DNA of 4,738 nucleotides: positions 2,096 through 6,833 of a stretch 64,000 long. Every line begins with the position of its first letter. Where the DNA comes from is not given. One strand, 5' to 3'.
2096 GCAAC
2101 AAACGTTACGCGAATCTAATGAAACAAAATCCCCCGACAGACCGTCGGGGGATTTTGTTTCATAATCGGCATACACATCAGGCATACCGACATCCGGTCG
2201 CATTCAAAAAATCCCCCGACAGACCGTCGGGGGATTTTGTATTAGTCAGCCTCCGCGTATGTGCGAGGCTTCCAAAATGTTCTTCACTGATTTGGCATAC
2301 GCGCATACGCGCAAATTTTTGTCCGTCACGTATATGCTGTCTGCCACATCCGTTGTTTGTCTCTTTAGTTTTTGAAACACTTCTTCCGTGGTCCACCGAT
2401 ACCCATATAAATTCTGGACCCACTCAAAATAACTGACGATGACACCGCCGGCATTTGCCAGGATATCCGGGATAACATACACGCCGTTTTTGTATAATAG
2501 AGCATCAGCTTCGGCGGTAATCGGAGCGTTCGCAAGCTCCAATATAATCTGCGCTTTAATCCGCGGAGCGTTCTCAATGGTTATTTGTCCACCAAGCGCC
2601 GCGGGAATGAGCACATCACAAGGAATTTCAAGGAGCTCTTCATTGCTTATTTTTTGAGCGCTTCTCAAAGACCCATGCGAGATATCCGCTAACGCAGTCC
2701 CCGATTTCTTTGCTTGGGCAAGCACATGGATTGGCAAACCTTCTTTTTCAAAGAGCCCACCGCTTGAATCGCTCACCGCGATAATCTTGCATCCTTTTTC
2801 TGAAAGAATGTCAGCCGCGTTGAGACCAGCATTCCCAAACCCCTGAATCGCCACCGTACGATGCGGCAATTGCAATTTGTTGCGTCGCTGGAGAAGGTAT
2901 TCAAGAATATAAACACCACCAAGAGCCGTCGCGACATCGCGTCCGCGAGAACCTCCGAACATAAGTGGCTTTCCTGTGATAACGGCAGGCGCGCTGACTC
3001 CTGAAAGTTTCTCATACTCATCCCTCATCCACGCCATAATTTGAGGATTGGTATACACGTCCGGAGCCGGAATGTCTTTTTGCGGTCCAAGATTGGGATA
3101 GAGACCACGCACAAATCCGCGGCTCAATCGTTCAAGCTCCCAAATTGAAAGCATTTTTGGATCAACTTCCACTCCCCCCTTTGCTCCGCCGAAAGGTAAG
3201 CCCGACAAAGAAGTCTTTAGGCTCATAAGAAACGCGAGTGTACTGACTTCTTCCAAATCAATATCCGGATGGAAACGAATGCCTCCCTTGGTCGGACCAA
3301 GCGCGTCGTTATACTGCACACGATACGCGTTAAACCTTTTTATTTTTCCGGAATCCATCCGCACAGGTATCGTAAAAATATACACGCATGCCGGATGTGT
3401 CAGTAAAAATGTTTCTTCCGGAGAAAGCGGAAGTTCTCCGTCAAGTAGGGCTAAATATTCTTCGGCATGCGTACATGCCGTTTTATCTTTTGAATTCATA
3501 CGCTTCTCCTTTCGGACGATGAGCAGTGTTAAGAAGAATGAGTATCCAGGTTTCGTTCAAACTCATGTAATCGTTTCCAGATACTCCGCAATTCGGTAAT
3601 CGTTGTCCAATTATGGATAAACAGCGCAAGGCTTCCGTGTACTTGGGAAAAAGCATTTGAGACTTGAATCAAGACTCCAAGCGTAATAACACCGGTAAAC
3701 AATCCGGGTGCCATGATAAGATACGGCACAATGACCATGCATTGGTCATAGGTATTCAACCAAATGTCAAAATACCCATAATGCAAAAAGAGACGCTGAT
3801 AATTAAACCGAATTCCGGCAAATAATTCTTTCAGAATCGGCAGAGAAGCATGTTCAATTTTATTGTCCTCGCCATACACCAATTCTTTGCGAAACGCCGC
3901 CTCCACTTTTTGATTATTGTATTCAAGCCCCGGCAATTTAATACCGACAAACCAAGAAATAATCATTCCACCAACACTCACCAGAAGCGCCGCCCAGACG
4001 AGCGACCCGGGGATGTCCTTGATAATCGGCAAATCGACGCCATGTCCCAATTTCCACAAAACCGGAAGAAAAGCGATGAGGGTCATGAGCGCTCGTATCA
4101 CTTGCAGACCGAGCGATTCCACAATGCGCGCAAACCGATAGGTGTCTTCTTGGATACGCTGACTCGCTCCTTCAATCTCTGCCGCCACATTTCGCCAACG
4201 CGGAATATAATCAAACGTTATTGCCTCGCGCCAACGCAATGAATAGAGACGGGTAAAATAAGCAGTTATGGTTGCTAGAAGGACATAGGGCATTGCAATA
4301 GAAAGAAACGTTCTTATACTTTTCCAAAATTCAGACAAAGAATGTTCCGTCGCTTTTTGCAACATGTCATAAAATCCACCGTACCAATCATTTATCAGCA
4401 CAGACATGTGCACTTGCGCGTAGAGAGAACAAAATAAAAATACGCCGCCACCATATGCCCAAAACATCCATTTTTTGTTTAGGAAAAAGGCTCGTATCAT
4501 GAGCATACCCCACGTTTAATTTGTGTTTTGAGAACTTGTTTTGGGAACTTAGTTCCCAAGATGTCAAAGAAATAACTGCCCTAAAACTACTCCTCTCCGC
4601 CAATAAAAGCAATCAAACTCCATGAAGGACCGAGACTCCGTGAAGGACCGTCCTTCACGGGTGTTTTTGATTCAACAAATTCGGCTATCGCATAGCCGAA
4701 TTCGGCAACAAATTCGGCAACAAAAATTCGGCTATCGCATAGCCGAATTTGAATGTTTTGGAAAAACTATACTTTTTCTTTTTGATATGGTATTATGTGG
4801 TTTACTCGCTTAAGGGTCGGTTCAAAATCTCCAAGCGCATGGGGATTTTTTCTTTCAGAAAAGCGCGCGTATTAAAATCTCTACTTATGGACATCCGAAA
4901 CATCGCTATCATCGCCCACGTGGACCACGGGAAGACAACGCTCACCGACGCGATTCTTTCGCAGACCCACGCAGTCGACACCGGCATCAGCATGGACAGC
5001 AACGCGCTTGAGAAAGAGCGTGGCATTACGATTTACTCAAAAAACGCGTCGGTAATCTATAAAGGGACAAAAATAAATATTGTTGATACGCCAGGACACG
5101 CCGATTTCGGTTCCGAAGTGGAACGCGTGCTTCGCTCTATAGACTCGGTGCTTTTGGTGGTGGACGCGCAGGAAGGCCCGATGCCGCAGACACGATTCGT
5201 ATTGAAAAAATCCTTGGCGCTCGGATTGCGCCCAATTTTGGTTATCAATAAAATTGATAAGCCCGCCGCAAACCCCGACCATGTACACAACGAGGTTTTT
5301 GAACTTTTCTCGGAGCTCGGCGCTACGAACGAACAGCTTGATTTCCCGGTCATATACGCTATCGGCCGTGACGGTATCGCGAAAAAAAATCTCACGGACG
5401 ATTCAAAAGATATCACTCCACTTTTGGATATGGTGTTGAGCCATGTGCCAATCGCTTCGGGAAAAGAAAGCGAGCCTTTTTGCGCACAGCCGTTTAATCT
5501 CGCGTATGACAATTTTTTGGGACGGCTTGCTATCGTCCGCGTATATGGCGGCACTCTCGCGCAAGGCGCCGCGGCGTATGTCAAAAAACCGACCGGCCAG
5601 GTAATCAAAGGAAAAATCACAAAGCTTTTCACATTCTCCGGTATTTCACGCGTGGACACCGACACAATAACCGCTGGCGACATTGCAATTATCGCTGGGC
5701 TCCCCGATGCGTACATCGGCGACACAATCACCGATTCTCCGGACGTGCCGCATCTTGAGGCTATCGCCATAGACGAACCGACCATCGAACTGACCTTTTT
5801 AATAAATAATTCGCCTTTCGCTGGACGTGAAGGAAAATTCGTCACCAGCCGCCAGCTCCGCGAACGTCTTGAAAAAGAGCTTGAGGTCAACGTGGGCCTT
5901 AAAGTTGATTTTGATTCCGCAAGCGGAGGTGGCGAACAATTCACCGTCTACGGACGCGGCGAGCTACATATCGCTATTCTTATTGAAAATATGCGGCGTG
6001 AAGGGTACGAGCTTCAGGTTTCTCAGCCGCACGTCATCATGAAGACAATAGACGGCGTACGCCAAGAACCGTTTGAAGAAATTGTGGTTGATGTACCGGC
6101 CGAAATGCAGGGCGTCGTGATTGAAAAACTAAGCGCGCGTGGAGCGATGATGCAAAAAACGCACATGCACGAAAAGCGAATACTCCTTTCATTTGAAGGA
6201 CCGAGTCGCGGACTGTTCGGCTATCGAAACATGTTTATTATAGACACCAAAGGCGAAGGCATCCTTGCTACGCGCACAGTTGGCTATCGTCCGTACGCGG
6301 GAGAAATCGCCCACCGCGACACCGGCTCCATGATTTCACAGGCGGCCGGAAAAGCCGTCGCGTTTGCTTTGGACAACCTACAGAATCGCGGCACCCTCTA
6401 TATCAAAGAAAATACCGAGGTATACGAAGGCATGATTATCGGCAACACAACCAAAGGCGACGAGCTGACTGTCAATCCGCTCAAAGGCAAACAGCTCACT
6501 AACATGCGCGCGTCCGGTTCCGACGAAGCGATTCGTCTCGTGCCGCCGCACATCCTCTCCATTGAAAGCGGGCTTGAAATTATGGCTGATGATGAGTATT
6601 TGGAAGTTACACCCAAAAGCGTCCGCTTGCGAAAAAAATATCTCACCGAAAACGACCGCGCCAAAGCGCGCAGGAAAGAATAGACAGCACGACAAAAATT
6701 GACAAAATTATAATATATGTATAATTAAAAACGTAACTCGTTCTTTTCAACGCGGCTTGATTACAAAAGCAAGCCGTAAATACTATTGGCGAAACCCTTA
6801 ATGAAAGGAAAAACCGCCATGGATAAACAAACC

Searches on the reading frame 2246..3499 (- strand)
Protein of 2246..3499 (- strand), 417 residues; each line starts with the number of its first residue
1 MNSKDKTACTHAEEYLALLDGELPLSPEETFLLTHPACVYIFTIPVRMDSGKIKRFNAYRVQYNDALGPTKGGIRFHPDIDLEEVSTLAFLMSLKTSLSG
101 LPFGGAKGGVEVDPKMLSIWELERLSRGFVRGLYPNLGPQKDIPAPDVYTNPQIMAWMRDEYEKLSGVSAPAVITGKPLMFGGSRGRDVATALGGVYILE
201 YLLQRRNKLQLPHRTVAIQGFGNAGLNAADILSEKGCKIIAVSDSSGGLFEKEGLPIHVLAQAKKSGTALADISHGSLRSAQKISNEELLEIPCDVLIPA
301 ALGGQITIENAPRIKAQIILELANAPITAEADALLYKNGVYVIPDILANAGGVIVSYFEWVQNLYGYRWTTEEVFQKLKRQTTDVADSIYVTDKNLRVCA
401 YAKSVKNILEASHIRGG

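Call 90: search_protein_families(library=pfam, proteins=[window:2246-3499:-], max_evalue=0.00001)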
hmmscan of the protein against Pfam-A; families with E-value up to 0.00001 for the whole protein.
window:2246-3499:- (417 aa): 2 families
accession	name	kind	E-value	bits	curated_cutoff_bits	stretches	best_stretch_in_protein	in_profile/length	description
PF00208.27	ELFV_dehydrog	-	6.1e-69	232.8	23.4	1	182-416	1-241/241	Glutamate/Leucine/Phenylalanine/Valine dehydrogenase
PF02812.23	ELFV_dehydrog_N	-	6.2e-51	171.9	25.3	1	37-164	2-129/129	Glu/Leu/Phe/Val dehydrogenase, dimerisation domain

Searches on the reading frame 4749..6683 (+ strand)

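Call 90: search_protein_families(library=pfam, proteins=[window:4749-6683:+], max_evalue=0.00001)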
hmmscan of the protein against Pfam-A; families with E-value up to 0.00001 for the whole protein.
window:4749-6683:+ (644 aa): 6 families
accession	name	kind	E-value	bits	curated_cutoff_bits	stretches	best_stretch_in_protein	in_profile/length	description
PF00009.33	GTP_EFTU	-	3.9e-52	177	26.5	1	48-234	2-187/188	Elongation factor Tu GTP binding domain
PF21018.2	BipA_C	-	2e-41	140.6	23.8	1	525-633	1-109/110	TypA/BipA C-terminal domain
PF00679.30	EFG_C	-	9.6e-16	58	27.9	1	439-522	3-87/89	Elongation factor G C-terminus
PF03144.31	GTP_EFTU_D2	-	9e-09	36.1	30.3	1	258-328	1-73/73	Elongation factor Tu domain 2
PF22042.2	EF-G_D2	-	2e-07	31.4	27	1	244-329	2-83/84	Elongation factor G domain 2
PF01926.29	MMR_HSR1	-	5.6e-07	30.1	21.9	1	52-168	2-113/113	50S ribosome-binding GTPase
